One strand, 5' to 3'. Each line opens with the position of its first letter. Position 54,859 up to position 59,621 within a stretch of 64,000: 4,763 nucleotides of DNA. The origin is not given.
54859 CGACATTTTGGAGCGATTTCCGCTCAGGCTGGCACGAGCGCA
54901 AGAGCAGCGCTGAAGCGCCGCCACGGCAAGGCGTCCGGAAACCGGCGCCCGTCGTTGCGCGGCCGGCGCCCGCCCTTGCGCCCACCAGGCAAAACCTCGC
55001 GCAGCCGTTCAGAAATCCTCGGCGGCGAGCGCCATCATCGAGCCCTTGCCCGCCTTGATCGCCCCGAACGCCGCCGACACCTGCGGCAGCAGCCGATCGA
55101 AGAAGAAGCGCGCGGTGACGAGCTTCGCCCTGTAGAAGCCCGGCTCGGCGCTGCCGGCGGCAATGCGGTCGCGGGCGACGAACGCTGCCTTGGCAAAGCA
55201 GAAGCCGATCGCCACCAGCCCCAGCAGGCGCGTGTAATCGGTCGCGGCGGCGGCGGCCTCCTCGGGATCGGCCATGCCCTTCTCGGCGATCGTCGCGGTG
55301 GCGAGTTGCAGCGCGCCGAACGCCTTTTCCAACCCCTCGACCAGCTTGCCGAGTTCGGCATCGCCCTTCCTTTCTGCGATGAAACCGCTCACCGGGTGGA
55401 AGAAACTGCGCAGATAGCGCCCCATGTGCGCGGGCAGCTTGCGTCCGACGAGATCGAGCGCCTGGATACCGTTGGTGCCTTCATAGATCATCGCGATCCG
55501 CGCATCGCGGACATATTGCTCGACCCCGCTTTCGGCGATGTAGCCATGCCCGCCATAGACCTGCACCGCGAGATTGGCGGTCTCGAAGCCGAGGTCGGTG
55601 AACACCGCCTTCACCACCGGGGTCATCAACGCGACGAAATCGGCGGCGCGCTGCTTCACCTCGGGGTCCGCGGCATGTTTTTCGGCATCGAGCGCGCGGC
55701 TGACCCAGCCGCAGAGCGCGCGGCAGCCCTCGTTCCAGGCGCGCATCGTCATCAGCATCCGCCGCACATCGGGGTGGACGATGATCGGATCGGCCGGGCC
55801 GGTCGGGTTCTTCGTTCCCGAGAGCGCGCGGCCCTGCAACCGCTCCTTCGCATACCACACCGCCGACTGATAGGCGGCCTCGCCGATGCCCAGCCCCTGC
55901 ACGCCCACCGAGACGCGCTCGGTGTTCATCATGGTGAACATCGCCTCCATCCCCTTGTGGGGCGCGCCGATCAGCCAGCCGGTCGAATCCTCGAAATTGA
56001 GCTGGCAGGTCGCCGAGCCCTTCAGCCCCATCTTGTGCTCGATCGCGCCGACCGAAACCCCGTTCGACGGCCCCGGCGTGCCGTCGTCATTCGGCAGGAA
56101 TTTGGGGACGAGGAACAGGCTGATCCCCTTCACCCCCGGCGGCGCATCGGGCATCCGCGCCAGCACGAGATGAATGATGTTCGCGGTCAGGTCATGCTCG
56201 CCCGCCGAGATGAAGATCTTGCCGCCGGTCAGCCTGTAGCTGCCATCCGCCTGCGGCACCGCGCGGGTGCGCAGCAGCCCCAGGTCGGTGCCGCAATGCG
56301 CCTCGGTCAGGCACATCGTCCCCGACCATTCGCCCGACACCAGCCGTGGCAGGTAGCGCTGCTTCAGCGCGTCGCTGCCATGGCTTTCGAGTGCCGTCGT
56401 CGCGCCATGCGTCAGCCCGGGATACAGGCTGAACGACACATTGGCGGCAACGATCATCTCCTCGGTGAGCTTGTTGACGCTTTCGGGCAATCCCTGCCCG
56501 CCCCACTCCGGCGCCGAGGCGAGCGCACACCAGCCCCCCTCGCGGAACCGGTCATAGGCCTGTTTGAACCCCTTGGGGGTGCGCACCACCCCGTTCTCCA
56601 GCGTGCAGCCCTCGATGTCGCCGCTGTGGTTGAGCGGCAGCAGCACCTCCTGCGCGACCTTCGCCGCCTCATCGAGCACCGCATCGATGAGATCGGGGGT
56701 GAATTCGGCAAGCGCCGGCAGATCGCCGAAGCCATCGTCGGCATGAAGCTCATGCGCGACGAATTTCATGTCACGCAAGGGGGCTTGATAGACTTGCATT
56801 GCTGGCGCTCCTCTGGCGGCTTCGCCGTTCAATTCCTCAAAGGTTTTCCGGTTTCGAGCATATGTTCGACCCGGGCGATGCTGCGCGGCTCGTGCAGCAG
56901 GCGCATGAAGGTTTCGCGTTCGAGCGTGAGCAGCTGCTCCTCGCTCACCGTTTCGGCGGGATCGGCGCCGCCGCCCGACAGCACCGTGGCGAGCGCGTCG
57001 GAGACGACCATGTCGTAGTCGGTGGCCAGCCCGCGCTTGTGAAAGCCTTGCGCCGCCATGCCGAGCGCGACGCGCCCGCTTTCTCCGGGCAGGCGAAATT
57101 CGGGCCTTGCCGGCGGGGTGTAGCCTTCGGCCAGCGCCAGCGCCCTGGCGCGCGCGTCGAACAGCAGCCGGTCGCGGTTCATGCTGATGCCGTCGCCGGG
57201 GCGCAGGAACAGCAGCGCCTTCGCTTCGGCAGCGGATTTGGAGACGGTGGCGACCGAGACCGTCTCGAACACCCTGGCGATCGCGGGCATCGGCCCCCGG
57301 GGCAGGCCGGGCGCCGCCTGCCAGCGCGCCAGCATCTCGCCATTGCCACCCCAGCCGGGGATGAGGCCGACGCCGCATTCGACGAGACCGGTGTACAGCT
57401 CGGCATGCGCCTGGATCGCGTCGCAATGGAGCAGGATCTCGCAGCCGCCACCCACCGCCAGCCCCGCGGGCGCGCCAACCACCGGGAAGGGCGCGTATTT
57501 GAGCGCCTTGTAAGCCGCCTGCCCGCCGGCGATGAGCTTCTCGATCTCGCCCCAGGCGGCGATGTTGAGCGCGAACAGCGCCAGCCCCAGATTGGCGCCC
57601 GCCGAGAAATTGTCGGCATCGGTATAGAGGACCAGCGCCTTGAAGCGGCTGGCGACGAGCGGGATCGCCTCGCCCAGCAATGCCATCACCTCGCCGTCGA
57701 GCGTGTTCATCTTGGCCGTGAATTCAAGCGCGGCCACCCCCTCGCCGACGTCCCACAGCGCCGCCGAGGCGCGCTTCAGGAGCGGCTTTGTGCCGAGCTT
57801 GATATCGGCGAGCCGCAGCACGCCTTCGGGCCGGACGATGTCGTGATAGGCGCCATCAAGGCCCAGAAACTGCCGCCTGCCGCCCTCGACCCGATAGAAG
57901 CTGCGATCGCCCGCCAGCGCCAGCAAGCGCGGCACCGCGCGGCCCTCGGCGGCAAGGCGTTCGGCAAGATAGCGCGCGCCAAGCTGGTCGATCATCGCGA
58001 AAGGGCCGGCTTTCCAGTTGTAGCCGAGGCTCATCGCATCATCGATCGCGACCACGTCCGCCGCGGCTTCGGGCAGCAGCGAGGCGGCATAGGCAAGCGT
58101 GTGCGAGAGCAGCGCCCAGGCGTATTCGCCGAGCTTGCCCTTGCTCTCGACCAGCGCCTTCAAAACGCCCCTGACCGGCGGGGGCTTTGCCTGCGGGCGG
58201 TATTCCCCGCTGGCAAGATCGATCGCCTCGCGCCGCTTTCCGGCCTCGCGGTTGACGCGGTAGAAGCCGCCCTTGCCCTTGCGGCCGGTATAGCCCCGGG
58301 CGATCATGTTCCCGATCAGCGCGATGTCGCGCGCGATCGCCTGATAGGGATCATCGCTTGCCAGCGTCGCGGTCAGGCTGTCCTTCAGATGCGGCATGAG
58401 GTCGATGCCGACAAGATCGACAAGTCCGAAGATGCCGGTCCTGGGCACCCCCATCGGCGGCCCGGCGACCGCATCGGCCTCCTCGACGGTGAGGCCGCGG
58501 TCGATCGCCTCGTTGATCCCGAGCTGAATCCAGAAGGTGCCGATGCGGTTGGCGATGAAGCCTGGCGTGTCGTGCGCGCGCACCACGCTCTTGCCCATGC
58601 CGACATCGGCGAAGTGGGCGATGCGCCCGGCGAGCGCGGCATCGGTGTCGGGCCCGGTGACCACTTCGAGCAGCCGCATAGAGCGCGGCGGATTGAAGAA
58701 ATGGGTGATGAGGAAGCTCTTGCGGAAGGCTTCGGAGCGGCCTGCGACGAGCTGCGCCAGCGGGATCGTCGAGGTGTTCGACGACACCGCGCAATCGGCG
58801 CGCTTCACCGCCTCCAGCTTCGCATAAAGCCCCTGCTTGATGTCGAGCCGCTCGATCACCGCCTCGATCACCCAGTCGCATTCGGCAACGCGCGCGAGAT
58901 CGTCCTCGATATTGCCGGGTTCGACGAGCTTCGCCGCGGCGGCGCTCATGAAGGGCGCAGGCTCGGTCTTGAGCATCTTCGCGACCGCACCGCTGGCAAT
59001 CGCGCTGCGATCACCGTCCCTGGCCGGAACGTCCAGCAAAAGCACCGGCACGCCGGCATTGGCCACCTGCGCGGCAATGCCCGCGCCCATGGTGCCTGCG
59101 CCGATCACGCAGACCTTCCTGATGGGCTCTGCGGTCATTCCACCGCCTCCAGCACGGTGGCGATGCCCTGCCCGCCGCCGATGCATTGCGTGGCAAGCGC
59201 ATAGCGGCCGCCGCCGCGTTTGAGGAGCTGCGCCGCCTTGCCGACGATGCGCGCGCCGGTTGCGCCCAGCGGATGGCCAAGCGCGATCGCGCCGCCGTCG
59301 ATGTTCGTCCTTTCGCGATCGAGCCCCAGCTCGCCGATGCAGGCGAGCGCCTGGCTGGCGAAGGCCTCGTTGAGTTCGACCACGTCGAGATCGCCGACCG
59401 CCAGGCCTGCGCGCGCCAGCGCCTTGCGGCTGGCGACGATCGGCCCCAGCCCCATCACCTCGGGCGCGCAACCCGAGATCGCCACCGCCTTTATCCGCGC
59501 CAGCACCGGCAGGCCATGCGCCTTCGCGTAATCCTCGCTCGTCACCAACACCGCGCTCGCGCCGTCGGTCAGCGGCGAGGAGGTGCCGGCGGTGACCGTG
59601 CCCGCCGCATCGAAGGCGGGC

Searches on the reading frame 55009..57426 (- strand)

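Call 7: search_protein_families(library=pfam, proteins=[window:55009-57426:-], max_evalue=0.001)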
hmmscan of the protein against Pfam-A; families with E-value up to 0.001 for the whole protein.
window:55009-57426:- (805 aa): 5 families
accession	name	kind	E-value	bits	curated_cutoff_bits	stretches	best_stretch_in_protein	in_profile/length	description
PF12806.12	Acyl-CoA_dh_C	-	1.4e-31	109.6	30.3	1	675-800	1-123/124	Acetyl-CoA dehydrogenase C-terminal like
PF00441.29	Acyl-CoA_dh_1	-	4.9e-23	82.4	22.4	1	491-659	2-145/150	Acyl-CoA dehydrogenase, C-terminal domain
PF02770.24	Acyl-CoA_dh_M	-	1.8e-14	54.1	33.3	1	371-480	2-96/97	Acyl-CoA dehydrogenase, middle domain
PF22924.1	ACOX_C_alpha1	-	6.6e-10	39.5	27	1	499-654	3-159/169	Acyl-CoA oxidase, C-alpha1 domain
PF02771.21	Acyl-CoA_dh_N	-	6.8e-10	39.7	22.9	1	252-366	9-113/113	Acyl-CoA dehydrogenase, N-terminal domain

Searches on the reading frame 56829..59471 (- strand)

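Call 7: search_protein_families(library=pfam, proteins=[window:56829-59471:-], max_evalue=0.001)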
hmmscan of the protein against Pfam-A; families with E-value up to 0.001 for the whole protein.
window:56829-59471:- (880 aa): 3 families
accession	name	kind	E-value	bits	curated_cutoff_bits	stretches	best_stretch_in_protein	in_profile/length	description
PF02737.24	3HCDH_N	-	1.9e-42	145.7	22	1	119-301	1-179/180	3-hydroxyacyl-CoA dehydrogenase, NAD binding domain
PF00725.27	3HCDH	-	6.3e-18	65.5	22.1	2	304-405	1-96/97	3-hydroxyacyl-CoA dehydrogenase, C-terminal domain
PF00378.25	ECH_1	-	5.8e-09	36.1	27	1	577-710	4-137/251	Enoyl-CoA hydratase/isomerase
